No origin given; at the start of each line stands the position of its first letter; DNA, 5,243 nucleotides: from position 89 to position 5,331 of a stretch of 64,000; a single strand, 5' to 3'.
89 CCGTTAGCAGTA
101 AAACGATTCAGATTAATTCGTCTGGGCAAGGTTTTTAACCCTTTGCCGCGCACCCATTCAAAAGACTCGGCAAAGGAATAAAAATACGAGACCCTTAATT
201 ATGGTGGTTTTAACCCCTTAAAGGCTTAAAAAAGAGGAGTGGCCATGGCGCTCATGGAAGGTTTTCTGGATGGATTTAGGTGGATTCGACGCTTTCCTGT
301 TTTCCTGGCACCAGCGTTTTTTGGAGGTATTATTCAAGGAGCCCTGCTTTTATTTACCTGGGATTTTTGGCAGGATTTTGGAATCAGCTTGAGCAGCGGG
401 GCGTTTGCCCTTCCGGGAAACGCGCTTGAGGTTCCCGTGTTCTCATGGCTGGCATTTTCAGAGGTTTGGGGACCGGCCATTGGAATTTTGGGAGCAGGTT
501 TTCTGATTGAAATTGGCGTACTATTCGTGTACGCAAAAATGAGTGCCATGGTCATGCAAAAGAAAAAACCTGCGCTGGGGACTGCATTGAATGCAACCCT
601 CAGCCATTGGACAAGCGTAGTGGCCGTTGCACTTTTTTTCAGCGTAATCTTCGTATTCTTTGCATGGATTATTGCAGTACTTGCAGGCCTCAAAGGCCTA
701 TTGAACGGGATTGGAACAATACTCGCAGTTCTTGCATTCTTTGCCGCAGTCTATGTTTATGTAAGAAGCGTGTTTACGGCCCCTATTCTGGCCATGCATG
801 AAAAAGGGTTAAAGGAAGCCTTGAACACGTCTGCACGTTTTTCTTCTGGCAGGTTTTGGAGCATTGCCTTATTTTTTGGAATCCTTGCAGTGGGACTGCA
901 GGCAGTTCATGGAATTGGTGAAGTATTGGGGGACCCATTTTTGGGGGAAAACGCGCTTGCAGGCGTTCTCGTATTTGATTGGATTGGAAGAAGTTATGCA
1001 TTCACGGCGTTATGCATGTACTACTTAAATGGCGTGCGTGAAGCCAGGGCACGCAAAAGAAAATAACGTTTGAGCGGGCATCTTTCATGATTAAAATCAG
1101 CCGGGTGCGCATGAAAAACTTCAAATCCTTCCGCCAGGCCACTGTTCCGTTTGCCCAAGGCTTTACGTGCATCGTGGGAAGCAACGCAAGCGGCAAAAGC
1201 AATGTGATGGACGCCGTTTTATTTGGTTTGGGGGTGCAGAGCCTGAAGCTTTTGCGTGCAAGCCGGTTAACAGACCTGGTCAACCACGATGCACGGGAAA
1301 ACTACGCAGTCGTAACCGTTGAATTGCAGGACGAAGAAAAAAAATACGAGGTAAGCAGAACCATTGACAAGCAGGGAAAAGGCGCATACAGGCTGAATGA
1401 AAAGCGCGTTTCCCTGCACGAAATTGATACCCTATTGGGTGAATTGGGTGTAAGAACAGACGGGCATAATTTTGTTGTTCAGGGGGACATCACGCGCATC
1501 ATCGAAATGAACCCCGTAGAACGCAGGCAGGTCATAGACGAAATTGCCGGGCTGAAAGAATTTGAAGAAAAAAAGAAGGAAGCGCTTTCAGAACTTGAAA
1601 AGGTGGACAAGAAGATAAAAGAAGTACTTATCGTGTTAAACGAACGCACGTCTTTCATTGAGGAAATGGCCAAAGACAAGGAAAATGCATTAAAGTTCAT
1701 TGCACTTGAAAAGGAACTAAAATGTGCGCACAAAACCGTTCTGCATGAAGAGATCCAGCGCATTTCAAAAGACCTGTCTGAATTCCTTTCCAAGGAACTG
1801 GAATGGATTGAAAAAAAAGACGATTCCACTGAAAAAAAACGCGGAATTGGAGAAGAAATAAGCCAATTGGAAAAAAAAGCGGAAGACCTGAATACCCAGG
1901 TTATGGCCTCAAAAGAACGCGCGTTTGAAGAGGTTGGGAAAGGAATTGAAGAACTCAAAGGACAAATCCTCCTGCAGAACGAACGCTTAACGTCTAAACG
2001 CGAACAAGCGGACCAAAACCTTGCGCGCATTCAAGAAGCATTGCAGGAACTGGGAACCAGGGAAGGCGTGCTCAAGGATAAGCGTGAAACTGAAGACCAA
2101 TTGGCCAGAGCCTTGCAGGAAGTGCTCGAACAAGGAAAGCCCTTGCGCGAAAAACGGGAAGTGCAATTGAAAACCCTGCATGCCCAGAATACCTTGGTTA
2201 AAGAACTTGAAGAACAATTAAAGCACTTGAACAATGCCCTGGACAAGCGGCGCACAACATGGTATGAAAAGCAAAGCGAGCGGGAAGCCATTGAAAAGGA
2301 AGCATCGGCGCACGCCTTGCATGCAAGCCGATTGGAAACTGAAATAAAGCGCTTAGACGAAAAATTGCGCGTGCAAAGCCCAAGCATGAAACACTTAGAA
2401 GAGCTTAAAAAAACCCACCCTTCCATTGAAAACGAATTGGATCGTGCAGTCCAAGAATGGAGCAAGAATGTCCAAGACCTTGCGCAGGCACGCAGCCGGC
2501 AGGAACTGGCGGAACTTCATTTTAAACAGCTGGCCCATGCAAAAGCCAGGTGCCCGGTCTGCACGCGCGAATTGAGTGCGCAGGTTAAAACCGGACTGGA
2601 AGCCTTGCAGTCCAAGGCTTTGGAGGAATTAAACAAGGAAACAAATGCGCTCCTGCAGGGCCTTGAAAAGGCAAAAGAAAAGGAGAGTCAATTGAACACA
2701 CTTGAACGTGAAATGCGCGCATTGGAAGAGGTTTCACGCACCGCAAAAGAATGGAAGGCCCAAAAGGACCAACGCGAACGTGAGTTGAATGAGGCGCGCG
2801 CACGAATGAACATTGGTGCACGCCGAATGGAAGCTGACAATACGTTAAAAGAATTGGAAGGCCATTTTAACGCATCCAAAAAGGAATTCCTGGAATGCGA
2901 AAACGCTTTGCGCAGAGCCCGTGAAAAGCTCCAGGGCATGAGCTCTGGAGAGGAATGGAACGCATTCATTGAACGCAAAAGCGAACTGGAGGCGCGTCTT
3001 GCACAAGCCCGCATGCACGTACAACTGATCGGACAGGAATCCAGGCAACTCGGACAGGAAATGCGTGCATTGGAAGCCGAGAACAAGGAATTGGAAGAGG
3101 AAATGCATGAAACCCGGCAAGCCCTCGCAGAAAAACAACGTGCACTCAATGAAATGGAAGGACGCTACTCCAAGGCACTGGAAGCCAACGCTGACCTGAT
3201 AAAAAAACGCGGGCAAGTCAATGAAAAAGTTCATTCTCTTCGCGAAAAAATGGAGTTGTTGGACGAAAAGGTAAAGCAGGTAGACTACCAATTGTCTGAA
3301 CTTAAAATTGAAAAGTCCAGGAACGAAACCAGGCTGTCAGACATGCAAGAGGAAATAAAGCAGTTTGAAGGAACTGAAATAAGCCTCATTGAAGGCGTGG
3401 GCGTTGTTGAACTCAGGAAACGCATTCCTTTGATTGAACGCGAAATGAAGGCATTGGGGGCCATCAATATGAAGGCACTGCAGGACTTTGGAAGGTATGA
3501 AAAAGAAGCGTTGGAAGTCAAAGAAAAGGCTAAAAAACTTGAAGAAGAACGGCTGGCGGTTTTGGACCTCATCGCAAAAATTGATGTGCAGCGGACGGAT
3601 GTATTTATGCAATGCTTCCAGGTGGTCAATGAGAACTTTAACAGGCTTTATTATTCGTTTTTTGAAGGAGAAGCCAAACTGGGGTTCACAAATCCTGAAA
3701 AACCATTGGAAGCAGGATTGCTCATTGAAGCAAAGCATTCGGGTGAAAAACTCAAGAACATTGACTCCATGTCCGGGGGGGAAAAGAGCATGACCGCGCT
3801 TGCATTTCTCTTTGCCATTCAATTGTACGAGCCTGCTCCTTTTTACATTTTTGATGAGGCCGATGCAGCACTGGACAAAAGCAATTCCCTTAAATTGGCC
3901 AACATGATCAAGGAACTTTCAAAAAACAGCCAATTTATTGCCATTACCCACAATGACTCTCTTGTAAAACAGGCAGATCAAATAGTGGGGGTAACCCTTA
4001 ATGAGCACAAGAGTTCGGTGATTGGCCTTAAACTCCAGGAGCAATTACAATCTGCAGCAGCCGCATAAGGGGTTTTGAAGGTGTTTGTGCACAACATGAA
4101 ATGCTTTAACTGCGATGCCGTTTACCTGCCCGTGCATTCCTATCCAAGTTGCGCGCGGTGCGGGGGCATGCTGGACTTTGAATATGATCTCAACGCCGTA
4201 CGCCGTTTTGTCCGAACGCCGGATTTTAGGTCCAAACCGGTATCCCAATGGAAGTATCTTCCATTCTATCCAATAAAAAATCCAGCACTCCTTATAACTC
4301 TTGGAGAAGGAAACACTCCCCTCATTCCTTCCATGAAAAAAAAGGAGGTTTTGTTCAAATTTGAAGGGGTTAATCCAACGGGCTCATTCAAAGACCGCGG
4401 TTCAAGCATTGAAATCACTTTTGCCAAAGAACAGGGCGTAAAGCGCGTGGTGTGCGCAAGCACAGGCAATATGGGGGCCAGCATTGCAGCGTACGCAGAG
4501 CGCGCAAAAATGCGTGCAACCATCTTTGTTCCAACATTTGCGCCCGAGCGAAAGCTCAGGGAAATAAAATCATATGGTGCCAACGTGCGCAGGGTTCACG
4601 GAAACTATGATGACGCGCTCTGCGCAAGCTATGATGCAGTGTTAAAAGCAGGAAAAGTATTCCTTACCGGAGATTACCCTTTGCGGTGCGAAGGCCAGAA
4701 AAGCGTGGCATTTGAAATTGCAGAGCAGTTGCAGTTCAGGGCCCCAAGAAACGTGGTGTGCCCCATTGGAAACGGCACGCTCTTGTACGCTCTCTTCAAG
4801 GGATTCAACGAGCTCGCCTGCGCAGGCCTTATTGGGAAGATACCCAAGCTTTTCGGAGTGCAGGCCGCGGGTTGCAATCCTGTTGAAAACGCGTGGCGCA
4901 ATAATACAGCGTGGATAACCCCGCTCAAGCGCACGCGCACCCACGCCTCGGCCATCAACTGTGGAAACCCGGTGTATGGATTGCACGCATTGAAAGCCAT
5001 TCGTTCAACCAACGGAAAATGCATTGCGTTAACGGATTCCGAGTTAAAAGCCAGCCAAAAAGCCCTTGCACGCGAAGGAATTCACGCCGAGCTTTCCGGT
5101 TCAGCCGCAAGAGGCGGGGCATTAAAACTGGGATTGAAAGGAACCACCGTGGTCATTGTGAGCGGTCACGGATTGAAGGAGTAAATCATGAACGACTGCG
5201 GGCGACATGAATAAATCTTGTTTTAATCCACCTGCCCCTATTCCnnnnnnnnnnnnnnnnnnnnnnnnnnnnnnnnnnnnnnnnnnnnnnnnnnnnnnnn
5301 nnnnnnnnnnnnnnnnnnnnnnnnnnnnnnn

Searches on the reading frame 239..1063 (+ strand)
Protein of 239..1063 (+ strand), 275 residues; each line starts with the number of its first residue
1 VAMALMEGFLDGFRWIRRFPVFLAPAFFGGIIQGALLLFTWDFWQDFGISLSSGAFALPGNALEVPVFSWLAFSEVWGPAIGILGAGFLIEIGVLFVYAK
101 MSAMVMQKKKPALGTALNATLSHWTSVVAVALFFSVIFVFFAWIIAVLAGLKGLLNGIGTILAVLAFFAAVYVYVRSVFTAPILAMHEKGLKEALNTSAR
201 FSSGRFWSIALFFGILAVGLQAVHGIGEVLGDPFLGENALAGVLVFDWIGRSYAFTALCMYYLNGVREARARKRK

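Call 62: search_protein_families(library=pfam, proteins=[window:239-1063:+], max_evalue=0.0001)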
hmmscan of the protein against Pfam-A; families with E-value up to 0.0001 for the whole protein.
window:239-1063:+ (275 aa): 1 family
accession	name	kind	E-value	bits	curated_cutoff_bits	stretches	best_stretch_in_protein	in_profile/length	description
PF10110.14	GPDPase_memb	-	5.7e-06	25.7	29.6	1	158-217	162-223/321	Membrane domain of glycerophosphoryl diester phosphodiesterase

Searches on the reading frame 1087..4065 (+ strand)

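Call 62: search_protein_families(library=pfam, proteins=[window:1087-4065:+], max_evalue=0.0001)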
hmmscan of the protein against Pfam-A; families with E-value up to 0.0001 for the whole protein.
window:1087-4065:+ (993 aa): 5 families
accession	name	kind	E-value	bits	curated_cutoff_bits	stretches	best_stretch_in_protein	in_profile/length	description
PF02463.25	SMC_N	-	1.4e-61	208.2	40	1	4-975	2-217/220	RecF/RecN/SMC N terminal domain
PF13476.12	AAA_23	-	5.8e-18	66.7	27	1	6-217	1-187/201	AAA domain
PF13304.12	AAA_21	-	4.3e-10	40.6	27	1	26-50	1-25/304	AAA domain, putative AbiEii toxin, Type IV TA system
PF13175.12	AAA_15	-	1.1e-09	38.8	32.1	1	3-390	2-265/374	AAA ATPase domain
PF13555.12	AAA_29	-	5.3e-06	26.5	27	1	5-45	2-43/61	P-loop containing region of AAA domain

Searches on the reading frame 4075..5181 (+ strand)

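Call 62: search_protein_families(library=pfam, proteins=[window:4075-5181:+], max_evalue=0.0001)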
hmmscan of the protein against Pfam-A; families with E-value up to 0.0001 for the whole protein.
window:4075-5181:+ (369 aa): 1 family
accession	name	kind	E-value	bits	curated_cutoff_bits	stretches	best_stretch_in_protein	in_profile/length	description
PF00291.31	PALP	-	2.4e-65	221.2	35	1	74-363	1-294/295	Pyridoxal-phosphate dependent enzyme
